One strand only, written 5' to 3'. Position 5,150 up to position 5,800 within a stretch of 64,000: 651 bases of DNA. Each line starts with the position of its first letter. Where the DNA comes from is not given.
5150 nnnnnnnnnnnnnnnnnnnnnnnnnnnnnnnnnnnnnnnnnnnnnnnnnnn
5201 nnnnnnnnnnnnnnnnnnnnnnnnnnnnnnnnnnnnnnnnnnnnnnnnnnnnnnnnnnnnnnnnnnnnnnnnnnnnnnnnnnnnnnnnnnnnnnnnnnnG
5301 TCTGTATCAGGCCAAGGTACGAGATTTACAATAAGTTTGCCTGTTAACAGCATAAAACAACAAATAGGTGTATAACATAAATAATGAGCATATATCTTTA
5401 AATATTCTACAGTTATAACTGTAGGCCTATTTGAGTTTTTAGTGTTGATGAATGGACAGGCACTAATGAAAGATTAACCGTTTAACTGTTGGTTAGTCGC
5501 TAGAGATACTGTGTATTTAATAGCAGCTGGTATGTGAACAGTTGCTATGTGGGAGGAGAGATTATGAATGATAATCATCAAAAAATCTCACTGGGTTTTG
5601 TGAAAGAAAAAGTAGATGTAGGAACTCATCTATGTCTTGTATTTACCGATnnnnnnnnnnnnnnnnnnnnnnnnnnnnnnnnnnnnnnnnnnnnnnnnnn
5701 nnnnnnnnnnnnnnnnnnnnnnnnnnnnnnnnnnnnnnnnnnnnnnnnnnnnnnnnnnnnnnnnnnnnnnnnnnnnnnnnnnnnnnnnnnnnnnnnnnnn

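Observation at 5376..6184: Stand-alone MEDS-like sensory gene placed directly in front of the only soluble kinase, preceded by an 18-bp perfect palindrome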

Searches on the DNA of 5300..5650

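Call 82: search_rna_families(source=window, start=5300, end=5650, threshold=evalue, max_evalue=1)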
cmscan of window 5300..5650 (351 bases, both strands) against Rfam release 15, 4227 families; matches with E-value up to 1: 2.
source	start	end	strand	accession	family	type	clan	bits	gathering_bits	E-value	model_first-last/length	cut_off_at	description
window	5561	5638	+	RF02972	engA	Cis-reg;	-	18.6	46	0.19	1-101/101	no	engA RNA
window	5394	5481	-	RF02080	STnc170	Gene; sRNA;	-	13.1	80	0.96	1-333/333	no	Salmonella enterica sRNA STnc170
